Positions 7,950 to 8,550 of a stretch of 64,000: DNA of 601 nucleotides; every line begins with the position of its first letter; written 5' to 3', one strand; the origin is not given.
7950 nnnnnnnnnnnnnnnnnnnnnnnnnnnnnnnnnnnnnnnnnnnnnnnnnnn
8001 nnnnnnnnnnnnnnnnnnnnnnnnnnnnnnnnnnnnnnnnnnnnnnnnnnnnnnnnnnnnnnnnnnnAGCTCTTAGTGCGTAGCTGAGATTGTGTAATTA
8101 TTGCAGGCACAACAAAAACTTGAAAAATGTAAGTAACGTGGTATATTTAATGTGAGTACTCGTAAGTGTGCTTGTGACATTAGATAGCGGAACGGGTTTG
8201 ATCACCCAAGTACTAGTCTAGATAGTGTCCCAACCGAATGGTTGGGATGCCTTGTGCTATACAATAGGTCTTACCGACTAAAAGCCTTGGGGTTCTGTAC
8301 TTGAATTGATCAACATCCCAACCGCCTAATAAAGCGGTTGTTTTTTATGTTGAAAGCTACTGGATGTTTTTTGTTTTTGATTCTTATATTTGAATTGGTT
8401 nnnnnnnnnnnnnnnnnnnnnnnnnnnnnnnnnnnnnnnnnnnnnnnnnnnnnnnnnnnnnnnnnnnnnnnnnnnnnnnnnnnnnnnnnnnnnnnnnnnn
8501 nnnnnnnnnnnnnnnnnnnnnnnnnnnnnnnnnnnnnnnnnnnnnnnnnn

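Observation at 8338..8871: Secreted Nuc-like PLD (HKD) nuclease lipoprotein carried by the integrative element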

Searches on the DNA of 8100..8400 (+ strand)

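Call 28: search_rna_families(source=window, start=8100, end=8400, threshold=evalue, max_evalue=10)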
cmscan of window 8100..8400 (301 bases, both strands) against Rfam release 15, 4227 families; matches with E-value up to 10: 9.
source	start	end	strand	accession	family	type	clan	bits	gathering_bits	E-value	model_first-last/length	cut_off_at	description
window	8241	8322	-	RF00343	snoZ122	Gene; snRNA; snoRNA; CD-box;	-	23.2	38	0.38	1-89/89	no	Small nucleolar RNA Z122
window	8202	8348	+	RF00022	GcvB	Gene;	-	21.4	42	0.0082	1-204/204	no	GcvB RNA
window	8272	8348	+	RF02846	Ref84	Gene; antisense;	-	20.2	52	2.6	1-87/87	no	Enterococcus sRNA 84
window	8286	8338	-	RF03144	eL15-Euryarchaeota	Cis-reg; leader;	-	16.4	33.7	1.5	1-48/48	no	eL15-Euryarchaeota ribosomal protein leader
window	8246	8347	+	RF02356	BjrC1505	Gene; sRNA;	-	16.2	50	0.78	1-140/140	no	Alphaproteobacterial sRNA BjrC1505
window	8271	8340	-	RF03234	mir-2813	Gene; miRNA;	-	15.8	70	4.1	1-67/67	no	mir-2813 microRNA precursor family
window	8101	8187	-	RF01860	Afu_455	Gene; snRNA; snoRNA; CD-box;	-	14.7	48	3.8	1-92/92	no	A. fumigatus snoRNA Afu_455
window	8314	8395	+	RF01934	bxd_6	Gene; lncRNA;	-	12.1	50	7.7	1-93/93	no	Bithoraxoid conserved region 6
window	8202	8277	-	RF02922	RAGATH-32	Cis-reg;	-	11.4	41.8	3.5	1-78/78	no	RAGATH-32 RNA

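Call 54: build_rna_model(alignment_id=A3, structure=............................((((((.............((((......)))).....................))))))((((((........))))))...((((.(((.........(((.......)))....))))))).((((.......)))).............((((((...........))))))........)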
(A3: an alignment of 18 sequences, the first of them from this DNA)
Model R1 built from alignment A3 (18 sequences, 212 columns); structure: as given.
model positions 188; base pairs 36; branch points 4; effective number of sequences 2.29; information 0.59 bits per position. Calibrated on 0.2 Mb of random sequence (short: E-values are rough).
structure used (alignment columns):
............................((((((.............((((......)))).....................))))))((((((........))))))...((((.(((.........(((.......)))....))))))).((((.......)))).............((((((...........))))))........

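Call 56: search_with_rna_model(model_id=R1, sources=[window, L001, L002, L003, L004, L005, L006, L007, L008, L009, L010, L011, L012, L013, L014, L015, L016, L017, L018, L019, L020, L021, L022, L023, L024, L025, L026, L027, L028, L029, L030, L031, L032, L033, L034, L035, L036, L037, L038, L039, L040, L041, L042, L043, L044, L045, L046, L047, L048, L049, L050, L051, L052, L053, L054, L055, L056, L057, L058, L059, L060, L061, L062, L063, L064, L065, L066, L067, L068, L069, L070, L071, L072, L073, L074, L075, L076, L077, L078, L079, L080, L081, L082, L083, L084, L085, L086, L087, L208, L209, L210, L211, L212, L213, L214, L215, L216], max_evalue=1, make_alignment=true)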
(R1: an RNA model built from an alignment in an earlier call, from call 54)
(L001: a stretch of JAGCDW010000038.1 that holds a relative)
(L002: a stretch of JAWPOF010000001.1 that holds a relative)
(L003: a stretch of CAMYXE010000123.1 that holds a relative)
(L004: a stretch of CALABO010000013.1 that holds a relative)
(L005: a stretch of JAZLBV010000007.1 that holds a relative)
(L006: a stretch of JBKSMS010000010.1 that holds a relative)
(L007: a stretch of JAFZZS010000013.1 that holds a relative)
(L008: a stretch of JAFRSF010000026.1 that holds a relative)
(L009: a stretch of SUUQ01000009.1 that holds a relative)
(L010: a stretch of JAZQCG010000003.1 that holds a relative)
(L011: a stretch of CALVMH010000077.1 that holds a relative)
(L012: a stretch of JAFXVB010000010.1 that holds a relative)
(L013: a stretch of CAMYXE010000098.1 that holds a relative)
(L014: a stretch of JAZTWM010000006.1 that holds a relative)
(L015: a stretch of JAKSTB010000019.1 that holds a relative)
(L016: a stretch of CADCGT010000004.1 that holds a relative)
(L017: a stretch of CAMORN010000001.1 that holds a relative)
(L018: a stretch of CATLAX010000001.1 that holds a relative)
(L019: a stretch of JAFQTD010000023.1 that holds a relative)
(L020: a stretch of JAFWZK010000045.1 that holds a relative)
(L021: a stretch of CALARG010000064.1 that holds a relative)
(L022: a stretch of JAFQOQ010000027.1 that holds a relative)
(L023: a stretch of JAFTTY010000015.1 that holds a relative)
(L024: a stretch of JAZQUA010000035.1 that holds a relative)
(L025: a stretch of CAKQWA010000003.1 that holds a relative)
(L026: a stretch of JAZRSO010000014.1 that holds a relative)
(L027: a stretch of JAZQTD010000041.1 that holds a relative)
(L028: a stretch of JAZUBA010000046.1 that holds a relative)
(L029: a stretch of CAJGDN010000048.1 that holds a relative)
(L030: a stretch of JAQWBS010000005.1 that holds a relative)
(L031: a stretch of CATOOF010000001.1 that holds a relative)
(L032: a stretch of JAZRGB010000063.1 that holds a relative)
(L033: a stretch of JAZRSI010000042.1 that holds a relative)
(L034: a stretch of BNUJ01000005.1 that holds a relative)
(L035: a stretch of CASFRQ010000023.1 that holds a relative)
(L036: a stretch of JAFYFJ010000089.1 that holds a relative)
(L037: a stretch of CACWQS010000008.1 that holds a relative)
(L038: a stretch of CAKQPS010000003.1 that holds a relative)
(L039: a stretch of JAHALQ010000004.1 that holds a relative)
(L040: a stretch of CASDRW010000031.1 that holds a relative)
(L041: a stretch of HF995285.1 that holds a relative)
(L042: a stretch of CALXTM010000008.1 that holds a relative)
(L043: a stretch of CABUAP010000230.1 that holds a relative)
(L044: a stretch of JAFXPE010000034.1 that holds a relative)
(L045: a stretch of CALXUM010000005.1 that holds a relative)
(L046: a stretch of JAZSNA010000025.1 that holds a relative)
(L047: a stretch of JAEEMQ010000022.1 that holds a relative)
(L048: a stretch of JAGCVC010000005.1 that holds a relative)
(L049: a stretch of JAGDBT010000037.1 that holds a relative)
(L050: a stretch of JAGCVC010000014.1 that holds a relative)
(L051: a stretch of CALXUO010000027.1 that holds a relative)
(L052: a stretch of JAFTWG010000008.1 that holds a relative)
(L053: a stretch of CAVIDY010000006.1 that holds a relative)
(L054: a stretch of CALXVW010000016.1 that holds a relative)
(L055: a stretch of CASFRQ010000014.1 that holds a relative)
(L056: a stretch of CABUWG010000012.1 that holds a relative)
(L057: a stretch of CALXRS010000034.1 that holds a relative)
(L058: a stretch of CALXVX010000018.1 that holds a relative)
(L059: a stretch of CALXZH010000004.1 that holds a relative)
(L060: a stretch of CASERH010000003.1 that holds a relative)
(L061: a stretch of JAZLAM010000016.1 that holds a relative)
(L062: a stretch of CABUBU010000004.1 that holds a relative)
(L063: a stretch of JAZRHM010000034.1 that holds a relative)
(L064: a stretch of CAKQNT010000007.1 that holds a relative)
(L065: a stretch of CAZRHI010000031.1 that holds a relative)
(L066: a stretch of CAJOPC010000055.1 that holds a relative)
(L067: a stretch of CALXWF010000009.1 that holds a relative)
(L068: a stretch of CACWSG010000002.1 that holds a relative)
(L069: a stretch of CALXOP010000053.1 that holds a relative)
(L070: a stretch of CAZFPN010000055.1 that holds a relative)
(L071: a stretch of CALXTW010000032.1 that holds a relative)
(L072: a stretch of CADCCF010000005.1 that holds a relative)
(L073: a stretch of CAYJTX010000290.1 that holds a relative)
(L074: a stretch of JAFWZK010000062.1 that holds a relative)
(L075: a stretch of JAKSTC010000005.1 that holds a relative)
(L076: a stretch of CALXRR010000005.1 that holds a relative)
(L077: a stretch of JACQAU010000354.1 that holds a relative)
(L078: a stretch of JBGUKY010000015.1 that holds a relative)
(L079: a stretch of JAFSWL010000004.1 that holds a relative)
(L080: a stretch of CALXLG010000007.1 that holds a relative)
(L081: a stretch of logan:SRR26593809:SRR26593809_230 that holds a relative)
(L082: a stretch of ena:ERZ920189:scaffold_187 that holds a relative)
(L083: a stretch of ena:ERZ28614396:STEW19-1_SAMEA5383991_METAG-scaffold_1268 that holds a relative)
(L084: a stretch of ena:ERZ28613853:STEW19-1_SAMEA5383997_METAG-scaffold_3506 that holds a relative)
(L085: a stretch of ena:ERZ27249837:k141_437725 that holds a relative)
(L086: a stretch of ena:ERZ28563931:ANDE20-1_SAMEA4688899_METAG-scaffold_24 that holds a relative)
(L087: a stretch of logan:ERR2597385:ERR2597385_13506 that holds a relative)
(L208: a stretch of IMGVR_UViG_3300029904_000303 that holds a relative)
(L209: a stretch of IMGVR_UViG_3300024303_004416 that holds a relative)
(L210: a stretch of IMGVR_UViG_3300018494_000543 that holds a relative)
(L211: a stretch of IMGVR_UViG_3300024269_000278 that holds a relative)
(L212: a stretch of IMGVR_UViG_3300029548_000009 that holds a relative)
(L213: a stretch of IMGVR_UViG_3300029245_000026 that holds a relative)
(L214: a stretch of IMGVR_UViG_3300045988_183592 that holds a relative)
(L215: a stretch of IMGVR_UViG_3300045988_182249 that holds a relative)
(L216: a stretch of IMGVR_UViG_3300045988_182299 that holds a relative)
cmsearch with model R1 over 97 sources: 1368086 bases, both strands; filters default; matches with E-value up to 1: 48.
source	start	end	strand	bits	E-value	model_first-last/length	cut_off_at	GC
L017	9703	9890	+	182.6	5.7e-50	1-188/188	no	0.43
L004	9816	10000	+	182.1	7.6e-50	1-188/188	no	0.42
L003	1282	1466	+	181.1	1.5e-49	1-188/188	no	0.42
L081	2149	2334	+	178.6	7.8e-49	1-188/188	no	0.42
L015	9815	10000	+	175.2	7.7e-48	1-188/188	no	0.41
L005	9816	10000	+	170.3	2.1e-46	1-188/188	no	0.42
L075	7484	7663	+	169.7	3.1e-46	1-188/188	no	0.41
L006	9818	9998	+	169.1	4.3e-46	1-188/188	no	0.41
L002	694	876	+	165.5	4.9e-45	1-188/188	no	0.4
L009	6159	6343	+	164.8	7.7e-45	1-188/188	no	0.39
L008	9811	10000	+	161.2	8.8e-44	1-188/188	no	0.46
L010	9794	9978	+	158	7e-43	1-188/188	no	0.44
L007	81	270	+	157.1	1.3e-42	1-188/188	no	0.47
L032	8206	8394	+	156.4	2.1e-42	1-188/188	no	0.44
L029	4174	4364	+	154.6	7.1e-42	1-188/188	no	0.44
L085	7463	7651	+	153.8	1.2e-41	1-188/188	no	0.46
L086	766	954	+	153.8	1.2e-41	1-188/188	no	0.46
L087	741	929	+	153.8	1.2e-41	1-188/188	no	0.46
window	8153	8345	+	144.8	4.7e-39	1-188/188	no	0.44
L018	9699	9888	+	141.4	4.5e-38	1-188/188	no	0.46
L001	6269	6461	+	140.6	7.5e-38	1-188/188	no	0.45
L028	1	161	+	137.8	5e-37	29-188/188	5'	0.45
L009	12398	12618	+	54.8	4.8e-13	1-188/188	no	0.41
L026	6842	7007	-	51.5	4.3e-12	1-188/188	no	0.46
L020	10525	10695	+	50.1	1.1e-11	1-188/188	no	0.44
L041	8555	8693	+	45.5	2.3e-10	1-188/188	no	0.45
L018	15257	15417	-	42.6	1.5e-09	1-188/188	no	0.5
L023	5964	6131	+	35.5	1.8e-07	1-188/188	no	0.47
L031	15113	15281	-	33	9.2e-07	1-188/188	no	0.45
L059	79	264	-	31.6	2.4e-06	1-188/188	no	0.45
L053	8575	8776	+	29.4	1.1e-05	1-188/188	no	0.38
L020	385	554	+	28.4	1.9e-05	1-188/188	no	0.51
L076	9363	9472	+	25.5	0.00014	1-188/188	no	0.5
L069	858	1036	+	24.8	0.00022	1-188/188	no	0.44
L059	340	564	+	24.2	0.00033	1-188/188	no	0.41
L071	409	554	+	24.2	0.00033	1-188/188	no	0.42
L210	4464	4562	+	17.3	0.032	1-188/188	no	0.36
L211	4464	4562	+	17.3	0.032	1-188/188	no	0.36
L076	9620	9764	+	16.5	0.056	1-188/188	no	0.52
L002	850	913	-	16.4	0.057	95-182/188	no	0.31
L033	369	465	+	15.6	0.1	1-188/188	no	0.38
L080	9488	9621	+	13.7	0.35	1-188/188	no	0.31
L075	1898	1985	-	13.3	0.46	1-188/188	no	0.27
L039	2661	2746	-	13.2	0.5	1-188/188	no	0.35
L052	4667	4767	-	12.9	0.61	1-188/188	no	0.25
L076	2372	2454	+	12.6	0.72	97-182/188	no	0.36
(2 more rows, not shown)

Alignment A4: 48 matches aligned to the model, 407 columns, each read 5' to 3' on its own strand. Consensus structure (alignment columns), stored with it:
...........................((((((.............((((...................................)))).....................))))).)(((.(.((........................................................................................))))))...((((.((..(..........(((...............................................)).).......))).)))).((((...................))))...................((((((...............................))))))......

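Call 61: search_with_rna_model(model_id=R1, source=window, filters=off, max_evalue=10)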
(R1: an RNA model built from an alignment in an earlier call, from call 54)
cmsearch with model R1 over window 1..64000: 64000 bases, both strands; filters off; matches with E-value up to 10: 80.
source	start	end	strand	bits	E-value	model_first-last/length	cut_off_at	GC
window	8153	8345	+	144.8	2.2e-40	1-188/188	no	0.44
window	17235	17427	+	144.8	2.2e-40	1-188/188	no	0.44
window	40472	40658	-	26.8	2.8e-06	1-188/188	no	0.41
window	56252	56421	-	11.2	0.086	1-188/188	no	0.35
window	23625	23820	+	10.4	0.14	1-188/188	no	0.39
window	28208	28311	-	9.7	0.25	1-188/188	no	0.31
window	60333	60429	+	8.9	0.41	1-188/188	no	0.38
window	33937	34102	+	8.8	0.42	1-188/188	no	0.37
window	34485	34608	+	8.8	0.44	1-188/188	no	0.29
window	40613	40651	+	8.3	0.59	34-72/188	no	0.41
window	23565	23703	-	7.8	0.87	1-188/188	no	0.32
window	40426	40592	+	7.5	1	1-188/188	no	0.37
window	59581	59737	-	7.5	1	1-188/188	no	0.35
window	44844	44970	+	7.3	1.1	1-188/188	no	0.32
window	32145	32233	+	7.2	1.3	1-188/188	no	0.27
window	8320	8340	-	6.9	1.5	161-182/188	no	0.48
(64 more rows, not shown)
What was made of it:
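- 8153..8346 (+): Structured leader RNA, copy 1. 5' hairpin; hairpin GGG(8194-8196)/CCC(8205-8207) whose loop 8198-8204 pairs with 8307-8313 (pseudoknot); P2 8229-8235/8240-8246; alternative helix 8240-8247 with 8316-8323; terminator 8319-8325/8334-8340 plus T6 8341-8346. CM hit of 144.8 bits (calls 56, 61).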
